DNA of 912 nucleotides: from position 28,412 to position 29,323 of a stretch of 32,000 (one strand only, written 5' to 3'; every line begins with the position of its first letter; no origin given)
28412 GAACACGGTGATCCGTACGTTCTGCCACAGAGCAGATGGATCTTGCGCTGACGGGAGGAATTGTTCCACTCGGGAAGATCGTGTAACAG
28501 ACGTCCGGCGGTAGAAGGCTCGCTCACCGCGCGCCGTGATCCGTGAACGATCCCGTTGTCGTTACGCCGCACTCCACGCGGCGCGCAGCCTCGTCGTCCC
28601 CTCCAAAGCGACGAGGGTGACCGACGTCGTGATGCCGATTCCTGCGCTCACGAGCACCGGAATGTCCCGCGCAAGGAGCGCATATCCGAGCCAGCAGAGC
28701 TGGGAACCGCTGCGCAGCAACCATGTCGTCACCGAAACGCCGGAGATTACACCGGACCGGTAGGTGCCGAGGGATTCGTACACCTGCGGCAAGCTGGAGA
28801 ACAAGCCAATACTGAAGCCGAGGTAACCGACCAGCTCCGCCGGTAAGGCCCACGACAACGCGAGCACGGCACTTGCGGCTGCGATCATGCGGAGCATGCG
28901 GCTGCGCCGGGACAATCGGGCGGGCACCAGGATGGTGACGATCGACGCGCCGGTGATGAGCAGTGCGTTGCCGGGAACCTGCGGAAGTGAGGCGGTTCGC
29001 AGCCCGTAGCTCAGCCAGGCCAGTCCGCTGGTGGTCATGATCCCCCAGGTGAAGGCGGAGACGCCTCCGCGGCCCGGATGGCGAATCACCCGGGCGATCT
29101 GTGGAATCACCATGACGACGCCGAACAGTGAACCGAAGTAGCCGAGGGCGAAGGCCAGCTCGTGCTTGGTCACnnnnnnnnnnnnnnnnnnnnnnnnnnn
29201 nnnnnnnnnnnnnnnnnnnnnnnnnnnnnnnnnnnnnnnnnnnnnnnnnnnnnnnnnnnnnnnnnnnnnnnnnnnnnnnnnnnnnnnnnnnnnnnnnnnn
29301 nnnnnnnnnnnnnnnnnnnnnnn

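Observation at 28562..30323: Bacterial 7-TM, internally duplicated PQ-loop (SWEET-architecture) transporter paired with a divergent LacI regulator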

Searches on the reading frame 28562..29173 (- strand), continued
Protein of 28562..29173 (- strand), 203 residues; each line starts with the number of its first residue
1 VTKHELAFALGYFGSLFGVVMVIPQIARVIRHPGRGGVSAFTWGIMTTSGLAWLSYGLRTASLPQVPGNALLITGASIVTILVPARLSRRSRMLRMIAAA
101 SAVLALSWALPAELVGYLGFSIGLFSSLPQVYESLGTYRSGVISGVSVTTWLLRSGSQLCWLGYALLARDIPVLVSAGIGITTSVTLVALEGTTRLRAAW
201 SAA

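Call 53: search_protein_families(library=ncbifam, proteins=[L070:6646-7953:-, L070:7929-9593:-, L078:7111-8943:-, L085:2949-4721:-, L065:1082-2848:-, L065:3223-4932:-, L043:4055-5665:-, L043:5681-7309:-, L057:1202-2866:-, L034:1746-3242:-], max_evalue=1e-10)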
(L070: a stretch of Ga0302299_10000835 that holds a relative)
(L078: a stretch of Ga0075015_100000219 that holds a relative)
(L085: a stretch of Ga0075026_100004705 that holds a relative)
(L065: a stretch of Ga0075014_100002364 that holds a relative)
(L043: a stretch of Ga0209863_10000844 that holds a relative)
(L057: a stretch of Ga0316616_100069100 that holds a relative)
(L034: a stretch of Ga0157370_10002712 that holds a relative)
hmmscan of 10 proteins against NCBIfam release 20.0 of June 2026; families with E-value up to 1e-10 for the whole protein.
L070:6646-7953:- (435 aa): 6 families
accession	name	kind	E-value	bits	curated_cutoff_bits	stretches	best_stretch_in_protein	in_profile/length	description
NF049980.1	SfMCT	equivalog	1.3e-45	155.7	320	1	15-406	2-378/378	L-lactate MFS transporter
TIGR00890.1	2A0111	subfamily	2e-25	89.5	374.85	1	13-412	1-376/377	oxalate/formate antiport family MFS transporter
NF038246.1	bile_salt_MFS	equivalog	2.1e-21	76.3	400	1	36-416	26-402/408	conjugated bile salt MFS transporter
TIGR04259.1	oxa_formateAnti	equivalog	1.7e-20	73.2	335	1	15-417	2-391/405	oxalate/formate MFS antiporter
TIGR00893.1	2A0114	subfamily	2.5e-15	56.3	395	1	42-417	20-398/399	D-galactonate transporter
TIGR00892.1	2A0113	subfamily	9.2e-12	44.4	586.1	1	14-418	17-420/455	monocarboxylate transporter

L070:7929-9593:- (554 aa): 11 families
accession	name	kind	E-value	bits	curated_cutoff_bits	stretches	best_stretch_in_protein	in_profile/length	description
NF051899.1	BetGalacBglAAgro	equivalog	6.4e-112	374.7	900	1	21-525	1-504/537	beta-galactosidase BglA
TIGR02403.1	trehalose_treC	equivalog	1.4e-96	324.3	799.05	2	22-393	1-364/544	alpha,alpha-phosphotrehalase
NF008183.0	PRK10933.1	subfamily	2.4e-85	287.3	535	1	19-518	4-510/551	alpha,alpha-phosphotrehalase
TIGR02456.1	treS_nterm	equivalog_domain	8.3e-73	245.7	678.35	1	22-319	2-280/539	maltose alpha-D-glucosyltransferase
NF008051.0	PRK10785.1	equivalog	4e-26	91.4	568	1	45-230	176-344/607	maltodextrin glucosidase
NF041321.1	Alpha-amyl_MalA_Halo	equivalog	1.4e-25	89.8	875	1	18-134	252-368/666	alpha-amylase MalA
NF041090.1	Cyc-maltodext_AglB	equivalog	7.8e-24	84.3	540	1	45-226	62-211/470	cyclomaltodextrinase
TIGR02401.1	trehalose_TreY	equivalog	2.1e-18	66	498.65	1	52-124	20-93/838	malto-oligosyltrehalose synthase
TIGR02402.1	trehalose_TreZ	equivalog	3e-13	48.9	538.8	1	23-122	92-187/545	malto-oligosyltrehalose trehalohydrolase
NF011083.0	PRK14510.1-2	equivalog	1.1e-12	46.3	1322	0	45-226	220-386/1186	bifunctional glycogen debranching protein GlgX/4-alpha-glucanotransferase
NF011077.0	PRK14507.1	equivalog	1.9e-11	42.1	2148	0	53-122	763-833/1693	malto-oligosyltrehalose synthase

L078:7111-8943:- (610 aa): 11 families
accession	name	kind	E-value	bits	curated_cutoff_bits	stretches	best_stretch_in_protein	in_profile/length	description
NF051899.1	BetGalacBglAAgro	equivalog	1.5e-114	383.4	900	1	77-581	1-504/537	beta-galactosidase BglA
TIGR02403.1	trehalose_treC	equivalog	1.5e-97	327.6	799.05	2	78-449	1-364/544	alpha,alpha-phosphotrehalase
NF008183.0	PRK10933.1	subfamily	4.1e-87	293.1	535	1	74-574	3-510/551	alpha,alpha-phosphotrehalase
TIGR02456.1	treS_nterm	equivalog_domain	1.2e-74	251.8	678.35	1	78-367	2-272/539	maltose alpha-D-glucosyltransferase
NF041321.1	Alpha-amyl_MalA_Halo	equivalog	3.8e-28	98.3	875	1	72-193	250-370/666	alpha-amylase MalA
NF008051.0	PRK10785.1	equivalog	2.7e-26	91.9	568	1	101-287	176-345/607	maltodextrin glucosidase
NF041090.1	Cyc-maltodext_AglB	equivalog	5.9e-26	91.3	540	1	101-282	62-211/470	cyclomaltodextrinase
TIGR02401.1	trehalose_TreY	equivalog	1e-17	63.7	498.65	1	108-180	20-93/838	malto-oligosyltrehalose synthase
TIGR02402.1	trehalose_TreZ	equivalog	8.1e-14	50.8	538.8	1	79-178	92-187/545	malto-oligosyltrehalose trehalohydrolase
NF011083.0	PRK14510.1-2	equivalog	1.2e-12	46.2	1322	0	101-282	220-386/1186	bifunctional glycogen debranching protein GlgX/4-alpha-glucanotransferase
NF011077.0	PRK14507.1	equivalog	5.2e-12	44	2148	1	108-178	762-833/1693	malto-oligosyltrehalose synthase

L085:2949-4721:- (590 aa): 11 families
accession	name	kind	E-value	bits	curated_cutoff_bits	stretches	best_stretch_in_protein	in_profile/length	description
NF051899.1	BetGalacBglAAgro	equivalog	1.2e-108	363.9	900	1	56-563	1-506/537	beta-galactosidase BglA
TIGR02403.1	trehalose_treC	equivalog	1.6e-98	330.7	799.05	2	57-429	1-364/544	alpha,alpha-phosphotrehalase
NF008183.0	PRK10933.1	subfamily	2.3e-89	300.6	535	1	55-548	5-503/551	alpha,alpha-phosphotrehalase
TIGR02456.1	treS_nterm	equivalog_domain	2.4e-71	240.9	678.35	1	57-344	2-269/539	maltose alpha-D-glucosyltransferase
NF041090.1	Cyc-maltodext_AglB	equivalog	1.1e-25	90.4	540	1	80-261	62-211/470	cyclomaltodextrinase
NF041321.1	Alpha-amyl_MalA_Halo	equivalog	2.5e-25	89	875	1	56-169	255-368/666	alpha-amylase MalA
NF008051.0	PRK10785.1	equivalog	4.4e-25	87.9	568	1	80-262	176-341/607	maltodextrin glucosidase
TIGR02401.1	trehalose_TreY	equivalog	3.5e-16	58.6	498.65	1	87-173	20-110/838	malto-oligosyltrehalose synthase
TIGR02402.1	trehalose_TreZ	equivalog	4.7e-14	51.6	538.8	1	58-157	92-187/545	malto-oligosyltrehalose trehalohydrolase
NF011083.0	PRK14510.1-2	equivalog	2e-12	45.5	1322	0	80-261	220-386/1186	bifunctional glycogen debranching protein GlgX/4-alpha-glucanotransferase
NF007060.0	PRK09505.2-5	equivalog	7.2e-11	40.8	790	0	80-156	232-322/690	alpha-amylase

L065:1082-2848:- (588 aa): 11 families
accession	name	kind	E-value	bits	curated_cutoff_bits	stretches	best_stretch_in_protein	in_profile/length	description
NF051899.1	BetGalacBglAAgro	equivalog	4.6e-112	375.1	900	1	55-548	1-493/537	beta-galactosidase BglA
TIGR02403.1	trehalose_treC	equivalog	3.5e-94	316.5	799.05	1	56-426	1-363/544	alpha,alpha-phosphotrehalase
NF008183.0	PRK10933.1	subfamily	2.1e-83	280.9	535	1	53-538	4-495/551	alpha,alpha-phosphotrehalase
TIGR02456.1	treS_nterm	equivalog_domain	3.7e-69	233.6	678.35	1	56-342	2-269/539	maltose alpha-D-glucosyltransferase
NF041090.1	Cyc-maltodext_AglB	equivalog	4.3e-25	88.4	540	1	79-260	62-211/470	cyclomaltodextrinase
NF041321.1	Alpha-amyl_MalA_Halo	equivalog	7.6e-25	87.4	875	1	53-183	253-381/666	alpha-amylase MalA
NF008051.0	PRK10785.1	equivalog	1.8e-24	85.9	568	1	79-264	176-344/607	maltodextrin glucosidase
TIGR02401.1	trehalose_TreY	equivalog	2.6e-17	62.4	498.65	1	86-172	20-110/838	malto-oligosyltrehalose synthase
NF011083.0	PRK14510.1-2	equivalog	1.4e-12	46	1322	0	79-260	220-386/1186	bifunctional glycogen debranching protein GlgX/4-alpha-glucanotransferase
TIGR02402.1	trehalose_TreZ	equivalog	1e-11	43.9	538.8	0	57-156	92-187/545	malto-oligosyltrehalose trehalohydrolase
NF011077.0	PRK14507.1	equivalog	1.2e-11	42.8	2148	0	87-170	763-850/1693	malto-oligosyltrehalose synthase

L065:3223-4932:- (569 aa): 1 family
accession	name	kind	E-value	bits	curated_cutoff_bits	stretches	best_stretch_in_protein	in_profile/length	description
TIGR03466.1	HpnA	hypoth_equivalog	1.5e-12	47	367.65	1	62-168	1-110/327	hopanoid-associated sugar epimerase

L043:4055-5665:- (536 aa): 2 families
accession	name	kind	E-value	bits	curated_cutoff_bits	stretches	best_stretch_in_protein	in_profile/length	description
TIGR00900.1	2A0121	subfamily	1.1e-24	87.5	319.6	1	12-357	2-356/364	H+ Antiporter protein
NF058543.1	ActPatMycb56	equivalog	8.7e-12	44.5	460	1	412-531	1-122/317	acetyltransferase Pat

L043:5681-7309:- (542 aa): 22 families
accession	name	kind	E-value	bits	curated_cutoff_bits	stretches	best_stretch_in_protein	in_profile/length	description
TIGR03619.1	F420_Rv2161c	subfamily_domain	9.8e-39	133.4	166.9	1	86-281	36-218/247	TIGR03619 family F420-dependent LLM class oxidoreductase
TIGR03560.1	F420_Rv1855c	subfamily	3.6e-35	121.8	231.4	1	58-268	7-224/227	TIGR03560 family F420-dependent LLM class oxidoreductase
TIGR03621.1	F420_MSMEG_2516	subfamily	3.2e-26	92.2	213.15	1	60-231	9-171/295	TIGR03621 family F420-dependent LLM class oxidoreductase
TIGR03557.1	F420_G6P_family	subfamily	7e-23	81.3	210.4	1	63-238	11-190/316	TIGR03557 family F420-dependent LLM class oxidoreductase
NF002619.0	PRK02271.1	equivalog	9.4e-22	77.7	276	1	57-266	7-205/329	5,10-methylenetetrahydromethanopterin reductase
TIGR03555.1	F420_mer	equivalog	1.6e-21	77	348.7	1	53-266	1-204/325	5,10-methylenetetrahydromethanopterin reductase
TIGR03559.1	F420_Rv3520c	subfamily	1.2e-19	70.6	335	1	65-245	13-196/325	LLM class F420-dependent oxidoreductase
TIGR03856.1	F420_MSMEG_2906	subfamily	2.8e-18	66.4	243.7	1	61-273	11-211/249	LLM class F420-dependent oxidoreductase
TIGR03564.1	F420_MSMEG_4879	subfamily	1e-17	64.6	234.25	1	69-262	3-188/265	TIGR03564 family F420-dependent LLM class oxidoreductase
TIGR03571.1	lucif_BA3436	subfamily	1.1e-17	64.3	303.9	1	63-212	29-188/304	TIGR03571 family LLM class oxidoreductase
TIGR03617.1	F420_MSMEG_2256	subfamily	1.8e-17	63.2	278.15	1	100-267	25-196/318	TIGR03617 family F420-dependent LLM class oxidoreductase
TIGR04465.1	ArgArg_F420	equivalog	1.9e-16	60.1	470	1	64-267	59-263/364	F420-dependent hydroxymycolic acid dehydrogenase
TIGR04024.1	F420_NP1902A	hypoth_equivalog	2.3e-16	59.4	345.4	1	65-267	15-208/330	TIGR04024 family LLM class F420-dependent oxidoreductase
TIGR03854.1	F420_MSMEG_3544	hypoth_equivalog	3.9e-16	59.2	295.6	1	103-262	50-204/290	TIGR03854 family LLM class F420-dependent oxidoreductase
TIGR03857.1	F420_MSMEG_2249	hypoth_equivalog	6.4e-16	58.5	218.4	1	68-273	17-213/329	TIGR03857 family LLM class F420-dependent oxidoreductase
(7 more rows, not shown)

L057:1202-2866:- (554 aa): 11 families
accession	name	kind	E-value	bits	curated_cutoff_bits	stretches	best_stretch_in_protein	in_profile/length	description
NF051899.1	BetGalacBglAAgro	equivalog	2e-114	382.9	900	1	20-523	1-502/537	beta-galactosidase BglA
TIGR02403.1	trehalose_treC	equivalog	9.7e-96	321.6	799.05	2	21-393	1-364/544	alpha,alpha-phosphotrehalase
NF008183.0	PRK10933.1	subfamily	5.2e-83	279.6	535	1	18-501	4-492/551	alpha,alpha-phosphotrehalase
TIGR02456.1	treS_nterm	equivalog_domain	4.5e-72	243.3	678.35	1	21-313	2-274/539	maltose alpha-D-glucosyltransferase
NF008051.0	PRK10785.1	equivalog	9.4e-27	93.4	568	1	44-230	176-345/607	maltodextrin glucosidase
NF041321.1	Alpha-amyl_MalA_Halo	equivalog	3.5e-26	91.8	875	1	17-141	252-375/666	alpha-amylase MalA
NF041090.1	Cyc-maltodext_AglB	equivalog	1.5e-25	89.9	540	1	44-225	62-211/470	cyclomaltodextrinase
TIGR02401.1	trehalose_TreY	equivalog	6.2e-17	61.1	498.65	1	51-132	20-105/838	malto-oligosyltrehalose synthase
NF011083.0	PRK14510.1-2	equivalog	1.1e-13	49.7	1322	0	44-225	220-386/1186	bifunctional glycogen debranching protein GlgX/4-alpha-glucanotransferase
TIGR02402.1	trehalose_TreZ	equivalog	9.7e-13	47.2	538.8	1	22-121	92-187/545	malto-oligosyltrehalose trehalohydrolase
NF011077.0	PRK14507.1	equivalog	3.5e-12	44.5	2148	1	51-138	762-853/1693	malto-oligosyltrehalose synthase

L034:1746-3242:- (498 aa): 23 families
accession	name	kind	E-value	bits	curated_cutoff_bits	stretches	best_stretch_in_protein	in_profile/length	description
TIGR03619.1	F420_Rv2161c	subfamily_domain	4.4e-34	118.2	166.9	1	42-228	35-217/247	TIGR03619 family F420-dependent LLM class oxidoreductase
TIGR03560.1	F420_Rv1855c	subfamily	3.9e-32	111.9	231.4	1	14-225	6-224/227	TIGR03560 family F420-dependent LLM class oxidoreductase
TIGR03621.1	F420_MSMEG_2516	subfamily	1e-21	77.4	213.15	1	18-188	10-171/295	TIGR03621 family F420-dependent LLM class oxidoreductase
NF002619.0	PRK02271.1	equivalog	1e-18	67.7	276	1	11-218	4-200/329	5,10-methylenetetrahydromethanopterin reductase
TIGR03557.1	F420_G6P_family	subfamily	4.4e-18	65.5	210.4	1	52-195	48-190/316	TIGR03557 family F420-dependent LLM class oxidoreductase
TIGR03854.1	F420_MSMEG_3544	hypoth_equivalog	2.2e-17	63.3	295.6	1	36-218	27-203/290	TIGR03854 family LLM class F420-dependent oxidoreductase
TIGR03559.1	F420_Rv3520c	subfamily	2.7e-17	62.8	335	1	51-199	38-193/325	LLM class F420-dependent oxidoreductase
TIGR03555.1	F420_mer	equivalog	7.8e-17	61.6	348.7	1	10-222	1-203/325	5,10-methylenetetrahydromethanopterin reductase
TIGR03856.1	F420_MSMEG_2906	subfamily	1e-16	61.3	243.7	1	18-231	12-212/249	LLM class F420-dependent oxidoreductase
TIGR03554.1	F420_G6P_DH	equivalog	5.9e-16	58.4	420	1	28-232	22-232/331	glucose-6-phosphate dehydrogenase (coenzyme-F420)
TIGR04465.1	ArgArg_F420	equivalog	1.8e-14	53.6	470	1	52-223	95-262/364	F420-dependent hydroxymycolic acid dehydrogenase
TIGR03617.1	F420_MSMEG_2256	subfamily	2.2e-14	53.1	278.15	1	57-224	25-196/318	TIGR03617 family F420-dependent LLM class oxidoreductase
TIGR03564.1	F420_MSMEG_4879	subfamily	3e-14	53.3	234.25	1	51-218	24-187/265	TIGR03564 family F420-dependent LLM class oxidoreductase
TIGR03841.1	F420_Rv3093c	subfamily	6.9e-14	51.9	213.65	1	49-229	33-206/298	LLM class F420-dependent oxidoreductase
TIGR03612.1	RutA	equivalog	2e-13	50.6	498.3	1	36-218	51-233/355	pyrimidine utilization protein A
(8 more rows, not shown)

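Call 69: search_protein_families(library=pfam, alignment_id=A5, max_evalue=0.00001)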
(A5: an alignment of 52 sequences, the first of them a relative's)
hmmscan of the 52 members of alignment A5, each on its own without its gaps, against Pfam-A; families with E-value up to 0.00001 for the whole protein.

A. member 1, L001:3841-4698:+ (285 aa): 1 family
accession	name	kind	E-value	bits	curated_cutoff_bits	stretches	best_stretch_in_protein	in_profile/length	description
PF19420.4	DDAH_eukar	-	2e-08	34.3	23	1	46-279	23-290/291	N,N dimethylarginine dimethylhydrolase, eukaryotic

B. families by the number of members that match (of 52 scanned): 57 families (the first 25 are shown)
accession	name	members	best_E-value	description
PF07690.21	MFS_1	6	4.6e-49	Major Facilitator Superfamily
PF19730.4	DUF6221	3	1.5e-24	Family of unknown function (DUF6221)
PF12270.13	Cyt_c_ox_IV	2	1.1e-49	Cytochrome c oxidase subunit IV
PF08241.18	Methyltransf_11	2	2.1e-18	Methyltransferase domain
PF13649.12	Methyltransf_25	2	3.6e-18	Methyltransferase domain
PF00196.25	GerE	2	3.5e-17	Bacterial regulatory proteins, luxR family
PF13847.12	Methyltransf_31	2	7.4e-14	Methyltransferase domain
PF01209.24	Ubie_methyltran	2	1.6e-12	ubiE/COQ5 methyltransferase family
PF00583.31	Acetyltransf_1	2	6.7e-12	Acetyltransferase (GNAT) family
PF13508.13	Acetyltransf_7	2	1.5e-08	Acetyltransferase (GNAT) domain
PF13420.13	Acetyltransf_4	2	3.5e-07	Acetyltransferase (GNAT) domain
PF08242.18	Methyltransf_12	2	4.2e-07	Methyltransferase domain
PF06965.17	Na_H_antiport_1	1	2.8e-125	Na+/H+ antiporter 1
PF00478.31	IMPDH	1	1.5e-74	IMP dehydrogenase / GMP reductase domain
PF00455.28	DeoRC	1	2.9e-48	DeoR C terminal sensor domain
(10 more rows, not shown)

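Call 74: search_solved_structures(query=A2, max_evalue=0.01)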
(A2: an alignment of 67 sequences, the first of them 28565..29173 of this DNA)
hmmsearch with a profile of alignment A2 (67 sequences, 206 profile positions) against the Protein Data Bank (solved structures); distinct sequences matched with E-value up to 0.01: 9.
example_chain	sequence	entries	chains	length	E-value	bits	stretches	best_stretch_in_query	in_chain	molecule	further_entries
4rng_A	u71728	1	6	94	8.4e-19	71.2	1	4-85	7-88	MtN3/saliva family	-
4x5m_A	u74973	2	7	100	2.2e-18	69.8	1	1-86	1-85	Uncharacterized protein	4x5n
4qnc_A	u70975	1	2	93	2.4e-17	66.4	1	6-85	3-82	chemical transport protein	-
9kax_A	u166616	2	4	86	4e-17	65.7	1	3-83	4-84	Sugar transporter SemiSWEET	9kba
5uhs_A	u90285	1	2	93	7.2e-17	64.9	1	6-85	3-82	Sugar transporter SemiSWEET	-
5uhq_A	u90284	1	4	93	5.7e-15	58.7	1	6-85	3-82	Sugar transporter SemiSWEET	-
9kon_A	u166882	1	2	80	9.7e-13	51.4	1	14-85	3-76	Sugar transporter SemiSWEET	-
4qnd_A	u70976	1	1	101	1.1e-12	51.2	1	12-85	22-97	Chemical transport protein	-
5xpd_A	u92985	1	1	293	2.7e-07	33.6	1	4-185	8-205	sugar transporter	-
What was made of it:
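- On SWEET/SemiSWEET transporter family (TCDB 2.A.123; Pfam clan of PQ-loop PF04193 and MtN3_slv PF03083): The family profile hits eight SemiSWEET structure sequences at E 8e-19 to 1e-12 and AtSWEET13 at 2.7e-7 (call 74).
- Closest known: Eukaryotic SWEET transporters. Same: A collinear profile match across both repeats (E 2.7e-7, call 74).
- Closest known: Eukaryotic SWEET transporters. Different: In sequence it is nearer to bacterial SemiSWEETs than to SWEETs (call 74), which suggests the fusion or duplication arose within bacteria, independently of the eukaryotic one.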

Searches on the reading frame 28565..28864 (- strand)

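Call 3: search_protein_families(library=pfam, proteins=[window:28565-28864:-], max_evalue=10)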
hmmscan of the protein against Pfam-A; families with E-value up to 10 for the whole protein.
window:28565-28864:- (100 aa): 2 families
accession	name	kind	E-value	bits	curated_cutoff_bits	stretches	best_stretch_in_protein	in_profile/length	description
PF04193.19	PQ-loop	-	0.0025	18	22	1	10-66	3-56/61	PQ loop repeat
PF03083.21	MtN3_slv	-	0.015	15.8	23.7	1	36-84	27-75/87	Sugar efflux transporter for intercellular exchange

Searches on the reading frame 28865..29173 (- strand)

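Call 3: search_protein_families(library=pfam, proteins=[window:28865-29173:-], max_evalue=10)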
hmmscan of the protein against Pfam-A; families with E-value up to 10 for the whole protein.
window:28865-29173:- (103 aa): 1 family
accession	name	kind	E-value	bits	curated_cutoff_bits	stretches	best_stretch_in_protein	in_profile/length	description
PF04193.19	PQ-loop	-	8.1e-05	22.7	22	1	7-65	2-60/61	PQ loop repeat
